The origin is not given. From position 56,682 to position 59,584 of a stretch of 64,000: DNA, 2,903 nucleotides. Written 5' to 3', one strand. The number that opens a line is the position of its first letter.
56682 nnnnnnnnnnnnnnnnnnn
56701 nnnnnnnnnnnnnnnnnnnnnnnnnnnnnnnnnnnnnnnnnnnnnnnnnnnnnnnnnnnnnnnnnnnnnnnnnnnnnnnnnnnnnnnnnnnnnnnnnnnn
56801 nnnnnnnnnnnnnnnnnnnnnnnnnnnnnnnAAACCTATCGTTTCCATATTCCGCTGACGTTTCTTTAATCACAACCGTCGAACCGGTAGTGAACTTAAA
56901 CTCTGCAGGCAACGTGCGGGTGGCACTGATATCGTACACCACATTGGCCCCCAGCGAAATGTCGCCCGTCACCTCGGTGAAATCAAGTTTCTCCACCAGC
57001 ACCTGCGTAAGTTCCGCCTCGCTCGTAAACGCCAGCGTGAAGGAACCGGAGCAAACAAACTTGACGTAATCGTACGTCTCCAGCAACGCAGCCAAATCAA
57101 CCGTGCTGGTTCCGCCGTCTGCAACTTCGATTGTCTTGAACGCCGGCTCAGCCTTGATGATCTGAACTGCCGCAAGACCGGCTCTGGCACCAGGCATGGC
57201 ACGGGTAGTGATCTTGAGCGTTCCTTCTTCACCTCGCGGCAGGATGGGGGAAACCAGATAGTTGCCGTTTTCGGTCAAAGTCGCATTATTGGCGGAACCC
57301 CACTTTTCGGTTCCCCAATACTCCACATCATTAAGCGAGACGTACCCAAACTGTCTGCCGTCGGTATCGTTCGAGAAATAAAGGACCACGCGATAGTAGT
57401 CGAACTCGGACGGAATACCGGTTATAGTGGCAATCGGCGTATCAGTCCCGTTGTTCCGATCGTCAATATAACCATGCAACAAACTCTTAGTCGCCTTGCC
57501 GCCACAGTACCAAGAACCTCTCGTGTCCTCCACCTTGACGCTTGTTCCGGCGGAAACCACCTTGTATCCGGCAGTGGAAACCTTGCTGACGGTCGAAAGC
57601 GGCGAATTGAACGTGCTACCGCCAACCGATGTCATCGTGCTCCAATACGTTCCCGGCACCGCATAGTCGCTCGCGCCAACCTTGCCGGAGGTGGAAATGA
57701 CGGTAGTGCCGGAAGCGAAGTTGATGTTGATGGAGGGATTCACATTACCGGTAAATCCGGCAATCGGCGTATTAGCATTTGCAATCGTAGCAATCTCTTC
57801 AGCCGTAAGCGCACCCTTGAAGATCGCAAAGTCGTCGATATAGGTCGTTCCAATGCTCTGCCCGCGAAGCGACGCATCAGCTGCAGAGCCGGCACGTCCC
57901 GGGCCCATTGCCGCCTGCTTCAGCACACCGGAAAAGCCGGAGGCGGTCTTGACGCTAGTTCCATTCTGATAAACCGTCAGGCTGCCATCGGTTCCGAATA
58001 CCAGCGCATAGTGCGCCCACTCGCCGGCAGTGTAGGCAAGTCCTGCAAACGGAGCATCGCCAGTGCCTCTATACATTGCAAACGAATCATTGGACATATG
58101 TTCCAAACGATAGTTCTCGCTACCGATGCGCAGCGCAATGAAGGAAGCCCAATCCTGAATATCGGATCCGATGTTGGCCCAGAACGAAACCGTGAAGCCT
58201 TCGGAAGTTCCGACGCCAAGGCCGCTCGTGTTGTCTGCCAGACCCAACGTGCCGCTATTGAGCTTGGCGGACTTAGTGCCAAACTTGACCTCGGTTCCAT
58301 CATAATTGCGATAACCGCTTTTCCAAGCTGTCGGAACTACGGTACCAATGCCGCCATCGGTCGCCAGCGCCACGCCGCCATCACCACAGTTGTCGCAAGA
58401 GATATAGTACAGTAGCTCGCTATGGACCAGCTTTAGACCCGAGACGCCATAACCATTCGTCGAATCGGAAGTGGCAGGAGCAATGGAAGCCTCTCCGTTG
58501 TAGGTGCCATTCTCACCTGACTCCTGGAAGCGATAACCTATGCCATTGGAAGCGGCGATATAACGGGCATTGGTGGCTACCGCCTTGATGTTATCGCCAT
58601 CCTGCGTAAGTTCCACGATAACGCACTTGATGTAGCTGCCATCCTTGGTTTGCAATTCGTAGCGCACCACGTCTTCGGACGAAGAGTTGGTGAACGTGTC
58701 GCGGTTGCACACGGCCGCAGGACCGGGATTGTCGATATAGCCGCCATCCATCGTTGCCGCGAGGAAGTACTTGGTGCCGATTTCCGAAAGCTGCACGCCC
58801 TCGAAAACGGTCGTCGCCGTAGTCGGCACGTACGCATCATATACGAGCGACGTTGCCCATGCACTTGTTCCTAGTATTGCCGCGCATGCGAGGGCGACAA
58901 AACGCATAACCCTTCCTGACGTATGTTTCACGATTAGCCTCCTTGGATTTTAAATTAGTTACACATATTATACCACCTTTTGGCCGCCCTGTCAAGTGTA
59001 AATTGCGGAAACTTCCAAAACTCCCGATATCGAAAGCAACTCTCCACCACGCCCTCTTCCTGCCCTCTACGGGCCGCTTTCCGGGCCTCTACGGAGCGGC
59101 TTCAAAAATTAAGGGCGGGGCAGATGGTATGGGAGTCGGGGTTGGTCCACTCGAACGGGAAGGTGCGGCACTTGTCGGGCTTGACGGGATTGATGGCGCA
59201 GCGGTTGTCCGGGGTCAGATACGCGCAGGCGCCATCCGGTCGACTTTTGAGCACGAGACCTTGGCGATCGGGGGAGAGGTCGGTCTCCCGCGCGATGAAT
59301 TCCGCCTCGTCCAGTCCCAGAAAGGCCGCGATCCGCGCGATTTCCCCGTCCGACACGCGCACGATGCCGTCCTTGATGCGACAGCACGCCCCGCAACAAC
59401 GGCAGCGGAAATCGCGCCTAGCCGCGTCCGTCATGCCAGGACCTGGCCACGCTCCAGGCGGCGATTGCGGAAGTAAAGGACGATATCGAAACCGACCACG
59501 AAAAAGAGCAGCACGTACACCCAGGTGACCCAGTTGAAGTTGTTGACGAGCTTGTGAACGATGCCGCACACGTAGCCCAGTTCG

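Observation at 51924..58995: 2335-aa secreted LamG-containing giant protein driven by a perfect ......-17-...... promoter and AAGGAGG SD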

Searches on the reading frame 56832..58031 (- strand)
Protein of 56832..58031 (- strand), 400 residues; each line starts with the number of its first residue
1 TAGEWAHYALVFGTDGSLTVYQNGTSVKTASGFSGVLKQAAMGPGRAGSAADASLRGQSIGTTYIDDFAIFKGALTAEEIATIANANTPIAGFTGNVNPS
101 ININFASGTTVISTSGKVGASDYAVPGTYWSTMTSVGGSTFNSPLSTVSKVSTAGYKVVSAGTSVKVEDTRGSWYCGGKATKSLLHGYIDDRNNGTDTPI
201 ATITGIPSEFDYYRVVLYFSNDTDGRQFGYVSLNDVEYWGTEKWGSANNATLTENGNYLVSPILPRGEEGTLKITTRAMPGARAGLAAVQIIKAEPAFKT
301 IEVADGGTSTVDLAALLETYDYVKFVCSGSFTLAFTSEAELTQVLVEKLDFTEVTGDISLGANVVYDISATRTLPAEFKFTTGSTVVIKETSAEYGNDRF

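Call 11: search_protein_families(library=pfam, proteins=[window:56832-58031:-], max_evalue=10)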
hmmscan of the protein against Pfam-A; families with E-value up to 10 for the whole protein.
window:56832-58031:- (400 aa): 2 families
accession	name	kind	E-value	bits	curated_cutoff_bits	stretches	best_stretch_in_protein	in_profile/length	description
PF13385.13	Laminin_G_3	-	1.4e-09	38.7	27.6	1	2-81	78-151/151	Concanavalin A-like lectin/glucanases superfamily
PF19254.5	DUF5901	-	0.044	13.1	26.4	1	65-172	185-293/533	Family of unknown function (DUF5901)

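Call 15: search_protein_families(library=ncbifam, proteins=[window:56832-58031:-], max_evalue=10)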
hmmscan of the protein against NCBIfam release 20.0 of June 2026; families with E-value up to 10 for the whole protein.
window:56832-58031:- (400 aa): 0 families

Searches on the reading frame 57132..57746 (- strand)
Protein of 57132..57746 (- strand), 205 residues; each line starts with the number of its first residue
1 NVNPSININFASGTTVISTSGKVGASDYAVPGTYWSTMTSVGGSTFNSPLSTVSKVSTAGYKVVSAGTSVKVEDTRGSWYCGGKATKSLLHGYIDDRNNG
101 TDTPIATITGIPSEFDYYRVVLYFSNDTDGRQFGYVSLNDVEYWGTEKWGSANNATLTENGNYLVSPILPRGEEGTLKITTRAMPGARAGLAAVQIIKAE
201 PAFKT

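Call 33: search_protein_families(library=pfam, alignment_id=A4, max_evalue=1)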
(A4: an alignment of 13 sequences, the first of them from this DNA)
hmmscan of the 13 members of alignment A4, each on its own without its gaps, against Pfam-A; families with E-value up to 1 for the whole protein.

A. member 1, seq(205 aa): 0 families

B. families by the number of members that match (of 13 scanned): 6 families
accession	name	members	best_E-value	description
PF03785.20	Peptidase_C25_C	1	0.026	Peptidase family C25, C terminal ig-like domain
PF18888.5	DUF5650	1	0.028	Repeat of unknown function (DUF5650)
PF20578.4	aBig_2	1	0.062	Atrophied bacterial Ig domain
PF14285.11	DUF4367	1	0.095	Domain of unknown function (DUF4367)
PF24108.1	DUF7383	1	0.14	Family of unknown function (DUF7383)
PF18883.6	AC_1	1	0.18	Autochaperone Domain Type 1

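Call 58: predict_structure(alignment_id=A4)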
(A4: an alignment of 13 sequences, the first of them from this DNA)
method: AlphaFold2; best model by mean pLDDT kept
length: 205 residues; sequences in the alignment: 13
mean_pLDDT: 86.2   pTM: 0.88
mean pLDDT of the five models: 86.2, 85.7, 84.3, 79.2, 74.5
residues with pLDDT >= 90: 102; 70-90: 77; 50-70: 26; < 50: 0
segments of 3 or more residues with pLDDT < 50: none
pLDDT, mean of each block of 10 residues (from residue 1): 90 87 93 92 79 91 94 85 77 79 92 95 81 84 77 73 92 93 82 95 73
secondary structure, 60 per line:
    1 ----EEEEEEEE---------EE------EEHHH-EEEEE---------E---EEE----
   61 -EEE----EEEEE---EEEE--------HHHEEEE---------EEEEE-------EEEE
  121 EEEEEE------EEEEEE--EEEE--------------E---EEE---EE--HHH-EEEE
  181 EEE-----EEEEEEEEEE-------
elements in order: E5-12 E36-40 E54-56 E62-64 E69-73 E77-80 E92-95 E105-109 E117-126 E133-138 E141-144 E163-165 E177-183 E189-198

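Call 64: fold_search(model_id=the predicted structure, library=pdb)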
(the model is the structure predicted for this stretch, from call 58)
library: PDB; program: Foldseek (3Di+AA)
matches with E <= 10: 1430; with E <= 0.001: 1
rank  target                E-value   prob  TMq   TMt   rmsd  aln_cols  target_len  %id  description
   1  3wnl_A                8.7e-04  1.00  0.33  0.12   5.9       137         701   11  D308A mutant of Bacillus circulans T-3040 cycloisomaltooligosaccharide glucanotransferase complexed with isomaltohexao (released 2014-02-05)
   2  3wnp_A                1.1e-03  0.99  0.31  0.12   6.4       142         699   13  D308A, F268V, D469Y, A513V, and Y515S quintuple mutant of Bacillus circulans T-3040 cycloisomaltooligosaccharide gluca (released 2014-02-05)
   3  3wno_A                2.4e-03  1.00  0.34  0.12   5.6       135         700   12  D308A mutant of Bacillus circulans T-3040 cycloisomaltooligosaccharide glucanotransferase complexed with cycloisomalto (released 2014-02-05)
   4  7byv_A                2.7e-03  0.97  0.31  0.18   8.0       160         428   17  Crystal structure of exo-beta-1,3-galactanase from Phanerochaete chrysosporium Pc1,3Gal43A E208Q with beta-1,3-galacto (released 2020-11-04)
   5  6nps_B                3.0e-03  0.96  0.33  0.10  12.6       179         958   13  Crystal structure of GH115 enzyme AxyAgu115A from Amphibacillus xylanus (released 2020-07-15)
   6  5by3                  3.3e-03  0.99  0.32  0.10   5.9       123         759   13  A novel family GH115 4-O-Methyl-alpha-glucuronidase, BtGH115A, with specificity for decorated arabinogalactans (released 2015-07-22)
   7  7bys_A                3.7e-03  0.98  0.33  0.18   7.2       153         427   16  Crystal structure of exo-beta-1,3-galactanase from Phanerochaete chrysosporium Pc1,3Gal43A apo form (released 2020-11-04)
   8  5x7g                  4.4e-03  0.98  0.32  0.12   6.6       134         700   16  Crystal Structure of Paenibacillus sp. 598K cycloisomaltooligosaccharide glucanotransferase (released 2017-04-26)
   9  4qaw_D                4.6e-03  0.89  0.35  0.16  14.4       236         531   11  Structure of modular Xyn30D from Paenibacillus barcinonensis (released 2014-10-08)
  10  2w1w_A                5.2e-03  0.99  0.36  0.51   5.2       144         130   10  Native structure of a family 35 carbohydrate binding module from Clostridium thermocellum (released 2009-01-20)
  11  3wnn_A                5.2e-03  0.99  0.34  0.12   5.4       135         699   12  D308A mutant of Bacillus circulans T-3040 cycloisomaltooligosaccharide glucanotransferase complexed with isomaltooctao (released 2014-02-05)
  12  3wnk                  5.2e-03  0.98  0.32  0.11   6.5       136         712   13  Crystal Structure of Bacillus circulans T-3040 cycloisomaltooligosaccharide glucanotransferase (released 2014-02-05)
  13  7r1e_A                5.2e-03  0.96  0.32  0.13   6.6       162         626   14  Mosquitocidal Cry11Ba determined at pH 10.4 from naturally-occurring nanocrystals by Serial femtosecond crystallograph (released 2022-07-27)
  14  5awo                  5.5e-03  0.96  0.33  0.14   6.3       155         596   14  Arthrobacter globiformis T6 isomalto-dextranse (released 2015-09-09)
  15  2xon_L                5.8e-03  0.96  0.31  0.41   6.3       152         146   12  Structure of TmCBM61 in complex with beta-1,4-galactotriose at 1.4 A resolution (released 2010-09-08)
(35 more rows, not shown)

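Call 70: search_solved_structures(query=A4, max_evalue=1)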
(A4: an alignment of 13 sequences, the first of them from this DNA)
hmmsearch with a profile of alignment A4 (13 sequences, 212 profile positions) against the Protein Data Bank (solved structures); distinct sequences matched with E-value up to 1: 6.
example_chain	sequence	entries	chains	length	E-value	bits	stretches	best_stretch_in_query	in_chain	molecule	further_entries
6dkq_A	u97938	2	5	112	0.0071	19.1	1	128-189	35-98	Heme-binding protein Shr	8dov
7cud_A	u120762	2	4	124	0.0086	18.8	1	128-189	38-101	Amino acid ABC transporter substrate-binding protein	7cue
9ill_A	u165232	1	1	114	0.14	14.9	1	110-143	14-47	Transcriptional regulator SarA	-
9ilk_A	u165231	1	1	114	0.14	14.9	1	110-143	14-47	Transcriptional regulator SarA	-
2frh_A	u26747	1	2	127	0.17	14.6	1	110-143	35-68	Staphylococcal accessory regulator A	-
2fnp_A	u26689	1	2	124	0.17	14.6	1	110-143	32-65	Staphylococcal accessory regulator A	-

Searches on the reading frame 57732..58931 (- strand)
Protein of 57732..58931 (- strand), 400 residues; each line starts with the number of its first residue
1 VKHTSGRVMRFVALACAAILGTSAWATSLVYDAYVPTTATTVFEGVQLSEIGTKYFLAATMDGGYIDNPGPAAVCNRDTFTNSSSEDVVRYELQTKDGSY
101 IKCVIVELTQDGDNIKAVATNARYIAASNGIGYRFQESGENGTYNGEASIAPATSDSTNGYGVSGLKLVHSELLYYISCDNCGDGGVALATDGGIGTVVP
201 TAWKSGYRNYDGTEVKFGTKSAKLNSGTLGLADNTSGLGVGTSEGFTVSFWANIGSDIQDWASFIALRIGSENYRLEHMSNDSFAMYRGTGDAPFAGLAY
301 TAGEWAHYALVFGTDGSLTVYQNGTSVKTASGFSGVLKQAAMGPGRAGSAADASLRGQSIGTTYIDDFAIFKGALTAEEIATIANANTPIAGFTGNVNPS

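Call 11: search_protein_families(library=pfam, proteins=[window:57732-58931:-], max_evalue=10)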
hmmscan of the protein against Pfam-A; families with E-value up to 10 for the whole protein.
window:57732-58931:- (400 aa): 1 family
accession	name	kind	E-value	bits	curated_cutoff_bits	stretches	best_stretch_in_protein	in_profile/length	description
PF13385.13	Laminin_G_3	-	2.4e-17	63.9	27.6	1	242-381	15-151/151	Concanavalin A-like lectin/glucanases superfamily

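Call 15: search_protein_families(library=ncbifam, proteins=[window:57732-58931:-], max_evalue=10)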
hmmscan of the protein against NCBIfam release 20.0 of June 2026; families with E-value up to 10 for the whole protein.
window:57732-58931:- (400 aa): 1 family
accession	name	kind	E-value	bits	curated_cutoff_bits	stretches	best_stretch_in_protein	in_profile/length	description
TIGR02506.1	NrdE_NrdA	equivalog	0.081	11.3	341.05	1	93-143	71-123/616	ribonucleoside-diphosphate reductase subunit alpha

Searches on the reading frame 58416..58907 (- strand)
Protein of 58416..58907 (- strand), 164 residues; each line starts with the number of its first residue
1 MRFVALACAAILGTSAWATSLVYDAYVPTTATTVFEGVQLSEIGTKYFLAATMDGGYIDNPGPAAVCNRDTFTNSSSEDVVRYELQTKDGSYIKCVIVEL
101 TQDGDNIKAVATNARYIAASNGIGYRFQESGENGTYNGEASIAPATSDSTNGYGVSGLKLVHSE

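Call 57: find_homologous_proteins(query=window:58416-58907:-, max_evalue=0.001)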
Query seq(164 aa): 28 candidates shared short words with the query, none scored E <= 0.001.

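Call 76: search_protein_families(library=pfam, proteins=[window:58416-58853:-], max_evalue=1)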
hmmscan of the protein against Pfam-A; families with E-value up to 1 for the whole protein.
seq(146 aa): 1 family
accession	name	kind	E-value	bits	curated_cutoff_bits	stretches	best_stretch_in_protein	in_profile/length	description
PF14941.11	OAF_N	-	0.21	11.7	27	1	51-79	16-44/150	Out at first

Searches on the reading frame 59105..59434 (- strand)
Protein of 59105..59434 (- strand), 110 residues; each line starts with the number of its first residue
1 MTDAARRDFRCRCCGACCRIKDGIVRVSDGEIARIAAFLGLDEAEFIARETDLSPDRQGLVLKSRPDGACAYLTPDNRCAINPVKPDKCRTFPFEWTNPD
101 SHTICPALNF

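Call 65: find_related_loci(query=window:59105-59434:-, collection=metagenome_contigs, flank=10000)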
Query window:59105-59434:- (110 aa) in metagenome_contigs; peptide patterns used: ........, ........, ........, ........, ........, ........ (x = any residue, [..] = any of these).
600 stretches matched a pattern (row limit reached: there are more); 113 encode a relative of the query (tblastn E <= 1e-3); the best 80 are kept; 80 distinct loci.
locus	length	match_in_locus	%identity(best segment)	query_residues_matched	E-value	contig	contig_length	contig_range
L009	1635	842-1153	77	6-109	6e-57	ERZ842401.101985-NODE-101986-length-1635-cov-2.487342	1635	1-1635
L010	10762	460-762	81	8-108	7e-55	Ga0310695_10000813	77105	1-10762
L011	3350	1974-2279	78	8-109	3e-54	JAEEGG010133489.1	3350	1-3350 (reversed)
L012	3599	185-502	77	3-108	4e-54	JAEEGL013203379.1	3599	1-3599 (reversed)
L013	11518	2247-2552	79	7-108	5e-54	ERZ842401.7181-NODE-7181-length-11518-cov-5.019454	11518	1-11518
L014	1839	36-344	78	6-108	1e-54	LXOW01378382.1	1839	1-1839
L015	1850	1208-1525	75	3-108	1e-54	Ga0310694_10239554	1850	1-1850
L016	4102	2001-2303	79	8-108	7e-54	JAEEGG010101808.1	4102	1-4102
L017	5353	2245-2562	76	3-108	1e-53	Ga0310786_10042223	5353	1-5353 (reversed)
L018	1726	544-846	80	9-109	1e-54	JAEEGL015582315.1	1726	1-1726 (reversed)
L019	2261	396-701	78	8-109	1e-53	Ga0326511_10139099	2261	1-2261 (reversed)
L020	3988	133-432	80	9-108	2e-53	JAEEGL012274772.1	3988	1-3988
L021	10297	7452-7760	78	6-108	3e-53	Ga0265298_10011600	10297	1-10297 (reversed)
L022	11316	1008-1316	79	6-108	2e-53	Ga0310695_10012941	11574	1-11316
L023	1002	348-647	83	9-108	1e-56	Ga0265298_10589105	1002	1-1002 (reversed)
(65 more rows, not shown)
